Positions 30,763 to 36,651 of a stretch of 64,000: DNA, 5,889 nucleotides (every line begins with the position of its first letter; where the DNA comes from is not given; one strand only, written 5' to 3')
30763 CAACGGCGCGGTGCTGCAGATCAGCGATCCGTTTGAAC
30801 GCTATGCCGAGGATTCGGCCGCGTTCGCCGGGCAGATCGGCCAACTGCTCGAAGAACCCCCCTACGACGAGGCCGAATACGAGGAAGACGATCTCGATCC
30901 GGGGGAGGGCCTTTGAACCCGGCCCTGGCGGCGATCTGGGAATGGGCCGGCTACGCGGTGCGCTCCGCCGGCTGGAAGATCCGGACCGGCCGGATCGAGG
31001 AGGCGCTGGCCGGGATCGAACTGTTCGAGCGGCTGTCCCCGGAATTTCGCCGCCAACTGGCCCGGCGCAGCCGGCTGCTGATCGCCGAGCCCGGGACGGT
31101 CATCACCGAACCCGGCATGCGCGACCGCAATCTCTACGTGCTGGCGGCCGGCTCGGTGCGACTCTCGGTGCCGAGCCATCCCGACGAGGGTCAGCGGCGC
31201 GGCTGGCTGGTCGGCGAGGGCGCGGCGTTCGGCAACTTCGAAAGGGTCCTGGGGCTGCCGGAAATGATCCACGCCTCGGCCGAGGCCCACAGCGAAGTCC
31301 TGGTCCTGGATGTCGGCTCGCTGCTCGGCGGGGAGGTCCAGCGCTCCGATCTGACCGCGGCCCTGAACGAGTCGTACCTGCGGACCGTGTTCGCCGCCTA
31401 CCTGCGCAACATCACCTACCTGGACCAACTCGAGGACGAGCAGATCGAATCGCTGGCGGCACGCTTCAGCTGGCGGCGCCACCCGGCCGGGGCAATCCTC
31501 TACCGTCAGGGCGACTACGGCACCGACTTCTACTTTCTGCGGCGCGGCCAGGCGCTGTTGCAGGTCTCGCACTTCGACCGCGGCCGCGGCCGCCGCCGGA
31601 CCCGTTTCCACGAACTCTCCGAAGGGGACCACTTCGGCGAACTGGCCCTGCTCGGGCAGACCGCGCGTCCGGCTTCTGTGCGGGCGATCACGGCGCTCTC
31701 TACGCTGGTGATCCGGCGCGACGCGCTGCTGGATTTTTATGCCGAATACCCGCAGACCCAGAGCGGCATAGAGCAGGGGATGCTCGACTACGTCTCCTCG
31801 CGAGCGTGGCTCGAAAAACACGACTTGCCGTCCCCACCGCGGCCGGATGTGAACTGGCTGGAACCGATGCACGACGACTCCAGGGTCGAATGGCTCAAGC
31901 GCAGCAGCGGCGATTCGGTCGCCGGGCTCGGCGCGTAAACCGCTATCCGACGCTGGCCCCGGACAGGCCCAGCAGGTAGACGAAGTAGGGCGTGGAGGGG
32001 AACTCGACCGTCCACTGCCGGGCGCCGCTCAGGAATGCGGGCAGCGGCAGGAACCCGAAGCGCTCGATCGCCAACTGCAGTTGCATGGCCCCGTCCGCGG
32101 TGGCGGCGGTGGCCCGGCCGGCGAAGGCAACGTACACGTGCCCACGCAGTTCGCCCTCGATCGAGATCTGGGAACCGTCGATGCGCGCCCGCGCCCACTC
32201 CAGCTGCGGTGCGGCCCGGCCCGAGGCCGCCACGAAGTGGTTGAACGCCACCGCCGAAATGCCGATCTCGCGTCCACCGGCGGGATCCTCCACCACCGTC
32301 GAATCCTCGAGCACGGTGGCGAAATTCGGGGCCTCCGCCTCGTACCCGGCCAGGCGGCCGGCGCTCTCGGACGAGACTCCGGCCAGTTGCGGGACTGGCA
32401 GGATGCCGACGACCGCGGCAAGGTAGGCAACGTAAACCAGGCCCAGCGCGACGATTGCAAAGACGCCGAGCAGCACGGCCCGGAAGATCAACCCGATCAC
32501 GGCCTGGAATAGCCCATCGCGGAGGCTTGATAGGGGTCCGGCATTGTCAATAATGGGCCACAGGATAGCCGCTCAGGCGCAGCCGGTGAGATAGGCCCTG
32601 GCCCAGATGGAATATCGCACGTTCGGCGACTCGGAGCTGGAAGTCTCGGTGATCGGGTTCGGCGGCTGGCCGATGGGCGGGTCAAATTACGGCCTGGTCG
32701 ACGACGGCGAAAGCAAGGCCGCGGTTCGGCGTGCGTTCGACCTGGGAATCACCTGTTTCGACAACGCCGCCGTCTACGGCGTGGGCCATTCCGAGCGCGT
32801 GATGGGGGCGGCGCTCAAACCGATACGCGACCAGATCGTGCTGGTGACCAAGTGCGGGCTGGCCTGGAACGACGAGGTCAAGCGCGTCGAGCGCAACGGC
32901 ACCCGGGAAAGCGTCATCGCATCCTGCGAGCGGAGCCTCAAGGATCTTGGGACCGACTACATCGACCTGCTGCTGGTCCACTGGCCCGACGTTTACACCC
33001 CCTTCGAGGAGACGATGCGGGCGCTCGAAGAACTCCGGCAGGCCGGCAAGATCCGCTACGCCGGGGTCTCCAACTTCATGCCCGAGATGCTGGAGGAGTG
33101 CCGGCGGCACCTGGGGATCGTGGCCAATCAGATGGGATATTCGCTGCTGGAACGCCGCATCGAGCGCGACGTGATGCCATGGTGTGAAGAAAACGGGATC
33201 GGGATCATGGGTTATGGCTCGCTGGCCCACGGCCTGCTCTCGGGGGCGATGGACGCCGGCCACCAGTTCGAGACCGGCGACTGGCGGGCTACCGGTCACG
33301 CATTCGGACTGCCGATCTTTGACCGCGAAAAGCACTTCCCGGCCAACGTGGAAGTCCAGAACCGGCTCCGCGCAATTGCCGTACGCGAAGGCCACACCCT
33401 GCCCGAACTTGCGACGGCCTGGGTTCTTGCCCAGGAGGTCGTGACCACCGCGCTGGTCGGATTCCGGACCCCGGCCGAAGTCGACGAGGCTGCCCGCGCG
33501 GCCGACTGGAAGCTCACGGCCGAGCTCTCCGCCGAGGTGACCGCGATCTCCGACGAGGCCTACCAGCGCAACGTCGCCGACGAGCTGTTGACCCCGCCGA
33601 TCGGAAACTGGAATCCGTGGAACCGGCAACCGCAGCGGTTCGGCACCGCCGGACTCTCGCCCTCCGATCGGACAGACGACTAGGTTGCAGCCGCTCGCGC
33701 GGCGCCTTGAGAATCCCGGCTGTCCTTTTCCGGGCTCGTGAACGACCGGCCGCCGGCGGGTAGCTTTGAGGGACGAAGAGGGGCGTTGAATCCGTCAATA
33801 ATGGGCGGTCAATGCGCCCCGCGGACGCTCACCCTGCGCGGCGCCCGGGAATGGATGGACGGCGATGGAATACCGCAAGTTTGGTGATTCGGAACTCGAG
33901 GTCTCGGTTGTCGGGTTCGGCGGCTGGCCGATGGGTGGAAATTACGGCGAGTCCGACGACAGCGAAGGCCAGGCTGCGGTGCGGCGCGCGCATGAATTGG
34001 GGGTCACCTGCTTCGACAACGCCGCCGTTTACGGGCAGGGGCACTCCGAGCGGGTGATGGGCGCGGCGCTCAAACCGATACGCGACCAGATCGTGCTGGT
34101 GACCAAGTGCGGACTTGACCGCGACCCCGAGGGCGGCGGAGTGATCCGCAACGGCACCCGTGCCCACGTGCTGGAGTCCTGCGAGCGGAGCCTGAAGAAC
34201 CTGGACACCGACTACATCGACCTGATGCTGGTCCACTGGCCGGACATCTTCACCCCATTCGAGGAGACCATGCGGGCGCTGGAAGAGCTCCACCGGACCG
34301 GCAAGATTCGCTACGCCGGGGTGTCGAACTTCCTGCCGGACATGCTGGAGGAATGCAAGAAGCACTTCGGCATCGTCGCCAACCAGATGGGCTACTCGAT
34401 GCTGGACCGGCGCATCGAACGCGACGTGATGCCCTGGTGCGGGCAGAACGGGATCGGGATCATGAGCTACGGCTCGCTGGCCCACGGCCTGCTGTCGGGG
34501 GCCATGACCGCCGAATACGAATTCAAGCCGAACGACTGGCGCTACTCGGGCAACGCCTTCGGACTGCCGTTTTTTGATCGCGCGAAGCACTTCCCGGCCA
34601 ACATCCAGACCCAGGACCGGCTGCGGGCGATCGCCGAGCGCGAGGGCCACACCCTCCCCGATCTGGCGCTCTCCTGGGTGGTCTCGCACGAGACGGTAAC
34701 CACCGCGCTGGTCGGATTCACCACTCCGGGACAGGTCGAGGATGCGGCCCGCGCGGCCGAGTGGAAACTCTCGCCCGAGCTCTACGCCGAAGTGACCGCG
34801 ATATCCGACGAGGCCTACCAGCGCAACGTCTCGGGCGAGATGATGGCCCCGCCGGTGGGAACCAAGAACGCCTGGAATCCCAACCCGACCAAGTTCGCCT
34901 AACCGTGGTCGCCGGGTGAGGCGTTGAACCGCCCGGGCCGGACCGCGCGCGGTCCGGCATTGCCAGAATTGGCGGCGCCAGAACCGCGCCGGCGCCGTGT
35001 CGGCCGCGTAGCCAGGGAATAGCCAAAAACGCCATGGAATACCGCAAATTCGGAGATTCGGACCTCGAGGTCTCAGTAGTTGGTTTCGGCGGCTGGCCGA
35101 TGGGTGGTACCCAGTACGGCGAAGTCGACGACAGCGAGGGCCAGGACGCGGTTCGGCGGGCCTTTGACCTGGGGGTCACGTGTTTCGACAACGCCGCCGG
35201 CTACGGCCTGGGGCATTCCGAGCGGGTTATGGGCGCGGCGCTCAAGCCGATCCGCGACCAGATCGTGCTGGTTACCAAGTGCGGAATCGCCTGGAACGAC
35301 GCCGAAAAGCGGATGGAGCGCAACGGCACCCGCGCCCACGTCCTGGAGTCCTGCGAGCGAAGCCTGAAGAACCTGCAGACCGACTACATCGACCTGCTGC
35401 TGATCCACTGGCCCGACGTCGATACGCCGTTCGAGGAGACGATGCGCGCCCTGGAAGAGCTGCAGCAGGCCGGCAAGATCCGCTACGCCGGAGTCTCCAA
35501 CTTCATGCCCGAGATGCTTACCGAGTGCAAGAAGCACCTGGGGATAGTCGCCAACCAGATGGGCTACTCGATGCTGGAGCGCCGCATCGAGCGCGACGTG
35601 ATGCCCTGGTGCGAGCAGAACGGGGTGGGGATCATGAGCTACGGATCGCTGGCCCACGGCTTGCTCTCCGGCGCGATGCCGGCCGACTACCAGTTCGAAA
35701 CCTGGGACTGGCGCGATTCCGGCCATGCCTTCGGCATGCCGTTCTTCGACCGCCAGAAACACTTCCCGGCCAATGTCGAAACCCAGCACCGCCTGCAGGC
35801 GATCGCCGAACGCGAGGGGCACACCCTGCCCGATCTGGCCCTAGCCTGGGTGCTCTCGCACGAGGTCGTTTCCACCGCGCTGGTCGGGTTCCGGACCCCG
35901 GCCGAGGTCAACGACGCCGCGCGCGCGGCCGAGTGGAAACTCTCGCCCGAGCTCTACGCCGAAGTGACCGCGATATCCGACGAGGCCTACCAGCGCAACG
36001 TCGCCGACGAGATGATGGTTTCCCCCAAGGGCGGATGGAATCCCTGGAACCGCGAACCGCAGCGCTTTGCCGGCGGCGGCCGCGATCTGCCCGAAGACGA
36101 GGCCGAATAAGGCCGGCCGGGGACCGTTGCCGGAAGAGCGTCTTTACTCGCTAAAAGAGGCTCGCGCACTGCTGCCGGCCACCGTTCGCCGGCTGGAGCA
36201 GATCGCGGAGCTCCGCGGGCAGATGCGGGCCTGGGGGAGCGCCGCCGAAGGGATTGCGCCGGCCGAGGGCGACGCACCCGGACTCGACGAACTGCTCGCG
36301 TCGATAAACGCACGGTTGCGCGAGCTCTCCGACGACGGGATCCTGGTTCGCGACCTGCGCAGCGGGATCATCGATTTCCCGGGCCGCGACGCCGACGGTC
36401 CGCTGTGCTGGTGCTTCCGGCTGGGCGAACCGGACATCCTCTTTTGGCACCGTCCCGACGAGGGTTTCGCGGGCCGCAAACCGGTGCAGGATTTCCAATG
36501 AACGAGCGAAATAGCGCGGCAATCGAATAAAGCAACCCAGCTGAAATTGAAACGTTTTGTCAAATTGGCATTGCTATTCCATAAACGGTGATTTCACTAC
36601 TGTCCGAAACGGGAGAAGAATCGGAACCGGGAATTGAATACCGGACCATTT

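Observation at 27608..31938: Proteasome-less pafA-pup-dop locus with inverted gene order and a translationally coupled tandem cNMP-binding protein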

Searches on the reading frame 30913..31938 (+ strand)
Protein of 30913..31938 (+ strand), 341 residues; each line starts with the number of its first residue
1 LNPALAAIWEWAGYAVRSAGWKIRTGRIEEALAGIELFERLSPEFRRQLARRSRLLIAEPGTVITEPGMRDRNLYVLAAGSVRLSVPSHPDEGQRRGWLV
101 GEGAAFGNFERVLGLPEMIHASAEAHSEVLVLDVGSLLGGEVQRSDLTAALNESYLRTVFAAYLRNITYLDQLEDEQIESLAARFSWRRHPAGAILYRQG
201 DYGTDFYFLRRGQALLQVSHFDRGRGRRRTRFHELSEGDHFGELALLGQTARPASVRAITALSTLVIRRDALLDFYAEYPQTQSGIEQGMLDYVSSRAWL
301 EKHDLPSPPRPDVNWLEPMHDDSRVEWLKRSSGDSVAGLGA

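Call 7: search_protein_families(library=ncbifam, proteins=[window:30913-31938:+], max_evalue=0.01)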
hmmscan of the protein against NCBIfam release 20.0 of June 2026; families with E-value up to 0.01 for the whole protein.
window:30913-31938:+ (341 aa): 5 families
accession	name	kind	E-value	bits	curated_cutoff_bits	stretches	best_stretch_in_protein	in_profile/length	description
NF041163.2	encap_f2b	equivalog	6e-16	58.6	400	2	157-288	66-195/450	family 2B encapsulin nanocompartment shell protein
NF058543.1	ActPatMycb56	equivalog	9.7e-11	41.1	460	1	172-273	6-102/317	acetyltransferase Pat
TIGR03896.1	cyc_nuc_ocin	subfamily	2e-07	30.7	161.05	1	169-272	145-244/317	bacteriocin-type transport-associated protein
NF050815.1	TransActFtrBCaul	equivalog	4.5e-05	22.8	300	0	36-133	15-110/251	transcriptional activator FtrB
NF008732.0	PRK11753.1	equivalog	0.00016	21.2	266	1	173-281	11-116/214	cAMP-activated global transcriptional regulator CRP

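Call 8: search_protein_families(library=pfam, proteins=[window:30913-31938:+], max_evalue=0.01)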
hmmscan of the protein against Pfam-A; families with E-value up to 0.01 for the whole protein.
window:30913-31938:+ (341 aa): 1 family
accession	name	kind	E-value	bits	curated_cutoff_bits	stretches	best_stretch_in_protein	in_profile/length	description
PF00027.35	cNMP_binding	-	1.5e-23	83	27.5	2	188-279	2-89/89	Cyclic nucleotide-binding domain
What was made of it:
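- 30913..31938 (+): Tandem cyclic-nucleotide-binding protein, 341 aa, PKA-R-like. Its TTG start overlaps the pafA-like stop. PF00027 at 83 bits with two stretches (call 8).
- Checked: cNMP gene: ORF 30913-31938 carries two cNMP_binding stretches (83 bits, call 8).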

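Call 48: find_homologous_proteins(query=window:30913-31938:+, max_evalue=0.00001)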
Query window:30913-31938:+ (341 aa): 14 proteins with E <= 0.00001 among 8000 candidates.
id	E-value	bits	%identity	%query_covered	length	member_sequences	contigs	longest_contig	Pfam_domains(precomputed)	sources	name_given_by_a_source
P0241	3.3e-224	761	100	100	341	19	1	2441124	PF00027.36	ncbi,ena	-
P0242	1.0e-203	694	90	100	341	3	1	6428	PF00027.36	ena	-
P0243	8.7e-200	681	90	99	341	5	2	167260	PF00027.36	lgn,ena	-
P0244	3.7e-199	679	89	100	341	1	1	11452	PF00027.36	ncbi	-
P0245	1.9e-193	660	87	99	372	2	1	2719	PF00027.36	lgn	-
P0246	1.1e-179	615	81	99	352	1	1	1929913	PF00027.36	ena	-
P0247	8.6e-164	563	74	99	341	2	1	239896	PF00027.36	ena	-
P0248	4.0e-160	551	73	98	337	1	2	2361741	PF00027.36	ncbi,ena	-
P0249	1.9e-114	400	59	95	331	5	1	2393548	PF00027.36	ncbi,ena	-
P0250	3.7e-109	383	55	97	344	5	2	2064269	PF00027.36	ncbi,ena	-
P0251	3.0e-9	55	26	65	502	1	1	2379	PF00005.34,PF02463.26,PF00027.36,PF13304.13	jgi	jgi:putative ABC transport system ATP-binding protein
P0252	6.6e-9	53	28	79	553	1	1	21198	PF00027.36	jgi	jgi:CRP-like cAMP-binding protein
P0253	1.1e-8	53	27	65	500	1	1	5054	PF00005.34,PF02463.26,PF00027.36,PF13304.13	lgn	-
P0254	9.9e-7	46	27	41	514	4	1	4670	PF00027.36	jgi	-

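Call 50: find_encoding_contigs(protein=P0241, flank=1000, max_places=2)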
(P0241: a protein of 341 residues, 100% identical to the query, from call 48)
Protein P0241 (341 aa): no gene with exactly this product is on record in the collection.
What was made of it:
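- Tried and rejected: Not on record (call 50).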

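Call 59: predict_structure(alignment_id=A3)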
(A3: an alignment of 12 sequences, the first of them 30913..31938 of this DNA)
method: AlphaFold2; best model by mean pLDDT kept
length: 341 residues; sequences in the alignment: 12
mean_pLDDT: 71.1   pTM: 0.67
mean pLDDT of the five models: 71.1, 70.2, 69.1, 65.6, 63.6
residues with pLDDT >= 90: 45; 70-90: 185; 50-70: 41; < 50: 70
segments of 3 or more residues with pLDDT < 50: 1-19, 110-116, 141-143, 301-341
pLDDT, mean of each block of 10 residues (from residue 1): 44 43 63 72 83 86 82 78 84 83 68 52 88 71 69 82 84 93 90 80 76 79 76 79 78 74 88 95 92 70 35 28 27 30 33
secondary structure, 60 per line:
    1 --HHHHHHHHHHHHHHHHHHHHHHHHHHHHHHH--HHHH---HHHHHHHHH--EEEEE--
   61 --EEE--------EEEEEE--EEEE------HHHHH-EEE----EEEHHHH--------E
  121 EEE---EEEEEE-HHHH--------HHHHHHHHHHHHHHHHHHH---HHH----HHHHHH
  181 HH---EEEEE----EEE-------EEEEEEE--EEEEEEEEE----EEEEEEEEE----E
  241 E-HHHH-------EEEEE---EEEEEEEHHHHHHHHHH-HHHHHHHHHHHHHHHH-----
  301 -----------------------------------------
elements in order: H3-33 H36-39 H43-51 E54-58 E63-65 E74-79 E82-85 H92-96 E98-100 E105-107 H108-111 E120-123 E127-132 H134-137 H146-164 H175-182 E186-190 E195-197 E205-211 E214-222 E227-235 H243-246 E254-258 E262-268 H269-278 H280-295
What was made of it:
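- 30913..31938 (+): AlphaFold model pLDDT 71, pTM 0.67 (call 59).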

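Call 61: fold_search(model_id=the predicted structure, library=pdb)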
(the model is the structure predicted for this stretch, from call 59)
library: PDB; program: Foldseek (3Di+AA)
matches with E <= 10: 1412; with E <= 0.001: 666
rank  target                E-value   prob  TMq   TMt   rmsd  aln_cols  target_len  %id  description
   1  5j3u                  1.0e-18  1.00  0.34  0.44  17.6       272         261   20  Co-crystal structure of the regulatory domain of Toxoplasma gondii PKA with cAMP (released 2016-04-20)
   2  1rl3_B                5.5e-18  1.00  0.33  0.43  16.4       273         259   19  Crystal structure of cAMP-free R1a subunit of PKA (released 2004-07-06)
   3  3shr_A                7.7e-18  1.00  0.35  0.42  19.1       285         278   19  Crystal Structure of cGMP-dependent Protein Kinase Reveals Novel Site of Interchain Communication (released 2011-09-21)
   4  1ne4                  8.1e-18  1.00  0.35  0.44  16.1       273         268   18  Crystal Structure of Rp-cAMP Binding R1a Subunit of cAMP-dependent Protein Kinase (released 2004-01-13)
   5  6ftf                  8.1e-18  1.00  0.31  0.35  16.2       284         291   19  Regulatory subunit of a cAMP-independent protein kinase A from Trypanosoma cruzi at 1.09 A resolution (released 2019-04-03)
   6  4z07_A                1.1e-17  1.00  0.32  0.41  13.5       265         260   18  Co-crystal structure of the tandem CNB (CNB-A/B) domains of human PKG I beta with cGMP (released 2016-04-13)
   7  6rsx                  1.6e-17  1.00  0.33  0.41  15.6       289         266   19  Regulatory Subunit of cAMP-dependant Protein Kinase A from Euglena gracilis at 1.6 A resolution (released 2020-10-28)
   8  5kbf_A                1.9e-17  1.00  0.32  0.38  14.3       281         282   18  cAMP bound PfPKA-R (141-441) (released 2016-10-12)
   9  6h4g_A                2.4e-17  1.00  0.30  0.37  15.5       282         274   22  Regulatory subunit of a cAMP-independent protein kinase A from Trypanosoma brucei: E311A, T318R, V319A mutant bound to (released 2019-08-14)
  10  4rz7                  4.2e-17  1.00  0.33  0.16  11.4       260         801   18  Crystal Structure of PVX_084705 with bound PCI32765 (released 2015-01-14)
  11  2qcs_B                4.4e-17  1.00  0.37  0.43  15.9       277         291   19  A complex structure between the Catalytic and Regulatory subunit of Protein Kinase A that represents the inhibited sta (released 2007-11-06)
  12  4z07_C                5.2e-17  1.00  0.31  0.40  13.7       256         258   20  Co-crystal structure of the tandem CNB (CNB-A/B) domains of human PKG I beta with cGMP (released 2016-04-13)
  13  6hyq_B                5.5e-17  1.00  0.33  0.39  16.1       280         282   20  Regulatory subunit of a cAMP-independent protein kinase A from Trypanosoma cruzi bound to guanosine (released 2019-11-13)
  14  6hyi                  6.5e-17  1.00  0.34  0.39  15.9       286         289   19  Regulatory subunit of a cAMP-independent protein kinase A from Trypanosoma cruzi at 1.4 A resolution in complex with ino (released 2019-11-13)
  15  6h4g_B                6.5e-17  1.00  0.29  0.36  15.5       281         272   21  Regulatory subunit of a cAMP-independent protein kinase A from Trypanosoma brucei: E311A, T318R, V319A mutant bound to (released 2019-08-14)
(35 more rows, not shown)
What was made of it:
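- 30913..31938 (+): Foldseek top hits are PKA/PKG regulatory tandem CNB domains at E 1e-18 (call 61).
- On cNMP-binding domain proteins (PF00027), tandem CNB of PKA-R type: Foldseek E 1e-18 to PKA and PKG R-subunits (call 61).
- Closest known: PKA/PKG regulatory subunits. Same: The best structural matches, at E 1e-18 over about 270 columns (call 61).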

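Call 72: find_encoding_contigs(protein=P0246, flank=5000, max_places=1)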
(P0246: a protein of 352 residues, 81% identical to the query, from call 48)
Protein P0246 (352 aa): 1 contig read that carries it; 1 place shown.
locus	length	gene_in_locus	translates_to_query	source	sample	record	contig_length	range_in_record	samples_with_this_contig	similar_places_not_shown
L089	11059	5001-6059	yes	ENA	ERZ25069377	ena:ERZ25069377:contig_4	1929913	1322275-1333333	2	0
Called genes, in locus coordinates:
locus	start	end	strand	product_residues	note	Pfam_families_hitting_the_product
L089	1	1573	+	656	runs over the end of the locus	PF07676:PD40 (faint), PF02129:Peptidase_S15 (faint), PF20434:BD-FAE, PF00326:Peptidase_S9, PF01738:DLH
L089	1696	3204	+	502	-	PF03136:Pup_ligase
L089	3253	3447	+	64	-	-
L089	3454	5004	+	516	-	PF03136:Pup_ligase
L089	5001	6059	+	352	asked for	PF00027:cNMP_binding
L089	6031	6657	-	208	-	-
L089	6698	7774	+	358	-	PF00248:Aldo_ket_red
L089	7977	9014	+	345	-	PF00248:Aldo_ket_red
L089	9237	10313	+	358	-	PF00248:Aldo_ket_red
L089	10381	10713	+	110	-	PF09969:DUF2203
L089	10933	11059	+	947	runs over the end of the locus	PF03477:ATP-cone, PF00317:Ribonuc_red_lgN, PF02867:Ribonuc_red_lgC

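Call 73: find_encoding_contigs(protein=P0247, flank=5000, max_places=1)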
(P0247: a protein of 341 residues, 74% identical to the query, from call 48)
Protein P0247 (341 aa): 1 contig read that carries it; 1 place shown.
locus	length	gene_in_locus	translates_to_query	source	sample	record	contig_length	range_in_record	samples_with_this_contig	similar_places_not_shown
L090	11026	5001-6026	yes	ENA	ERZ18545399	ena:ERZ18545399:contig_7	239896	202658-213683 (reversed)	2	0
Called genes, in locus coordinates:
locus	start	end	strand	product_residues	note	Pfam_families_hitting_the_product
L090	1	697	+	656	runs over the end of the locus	PF20434:BD-FAE, PF00326:Peptidase_S9, PF01738:DLH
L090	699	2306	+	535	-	PF03136:Pup_ligase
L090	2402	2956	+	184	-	PF04892:VanZ-LLP1 (weak)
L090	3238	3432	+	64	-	-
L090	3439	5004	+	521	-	PF03136:Pup_ligase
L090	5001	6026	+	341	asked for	PF00027:cNMP_binding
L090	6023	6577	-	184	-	-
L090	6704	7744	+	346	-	PF00248:Aldo_ket_red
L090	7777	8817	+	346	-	PF00248:Aldo_ket_red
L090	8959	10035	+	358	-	PF00248:Aldo_ket_red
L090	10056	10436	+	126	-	PF09969:DUF2203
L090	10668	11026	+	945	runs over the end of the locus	PF03477:ATP-cone, PF00317:Ribonuc_red_lgN, PF02867:Ribonuc_red_lgC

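Call 74: find_encoding_contigs(protein=P0243, flank=5000, max_places=1)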
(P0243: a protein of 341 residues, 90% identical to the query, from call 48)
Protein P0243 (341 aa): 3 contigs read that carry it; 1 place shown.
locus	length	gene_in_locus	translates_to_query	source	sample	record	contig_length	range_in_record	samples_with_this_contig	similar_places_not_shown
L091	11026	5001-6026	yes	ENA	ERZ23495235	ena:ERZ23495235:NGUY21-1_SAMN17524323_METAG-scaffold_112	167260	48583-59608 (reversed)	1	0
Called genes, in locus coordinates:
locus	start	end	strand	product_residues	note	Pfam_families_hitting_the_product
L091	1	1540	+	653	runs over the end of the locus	PF20434:BD-FAE, PF00326:Peptidase_S9, PF01738:DLH (weak)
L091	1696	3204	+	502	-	PF03136:Pup_ligase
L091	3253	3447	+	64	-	-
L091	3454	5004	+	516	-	PF03136:Pup_ligase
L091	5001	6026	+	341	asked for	PF00027:cNMP_binding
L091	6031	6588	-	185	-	-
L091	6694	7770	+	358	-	PF00248:Aldo_ket_red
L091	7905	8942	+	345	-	PF00248:Aldo_ket_red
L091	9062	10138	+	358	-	PF00248:Aldo_ket_red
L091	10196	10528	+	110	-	PF09969:DUF2203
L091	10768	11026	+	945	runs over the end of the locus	PF03477:ATP-cone, PF00317:Ribonuc_red_lgN, PF02867:Ribonuc_red_lgC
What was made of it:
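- The family is confined to this context (calls 48, 72-74).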

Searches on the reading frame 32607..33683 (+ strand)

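Call 10: search_protein_families(library=pfam, proteins=[window:32607-33683:+], max_evalue=0.001)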
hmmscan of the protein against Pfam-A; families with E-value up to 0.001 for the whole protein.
window:32607-33683:+ (358 aa): 1 family
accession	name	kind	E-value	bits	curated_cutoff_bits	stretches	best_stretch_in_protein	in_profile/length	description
PF00248.27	Aldo_ket_red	-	1.3e-76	257.9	24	1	16-315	2-290/291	Aldo/keto reductase family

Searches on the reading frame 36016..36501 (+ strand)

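Call 55: search_protein_families(library=pfam, proteins=[window:36016-36501:+], max_evalue=0.00001)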
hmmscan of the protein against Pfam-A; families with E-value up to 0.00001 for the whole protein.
window:36016-36501:+ (161 aa): 1 family
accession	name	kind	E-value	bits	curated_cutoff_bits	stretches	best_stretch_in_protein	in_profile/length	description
PF09969.14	DUF2203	-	5.2e-24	85.7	24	1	42-157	1-122/122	Uncharacterized conserved protein (DUF2203)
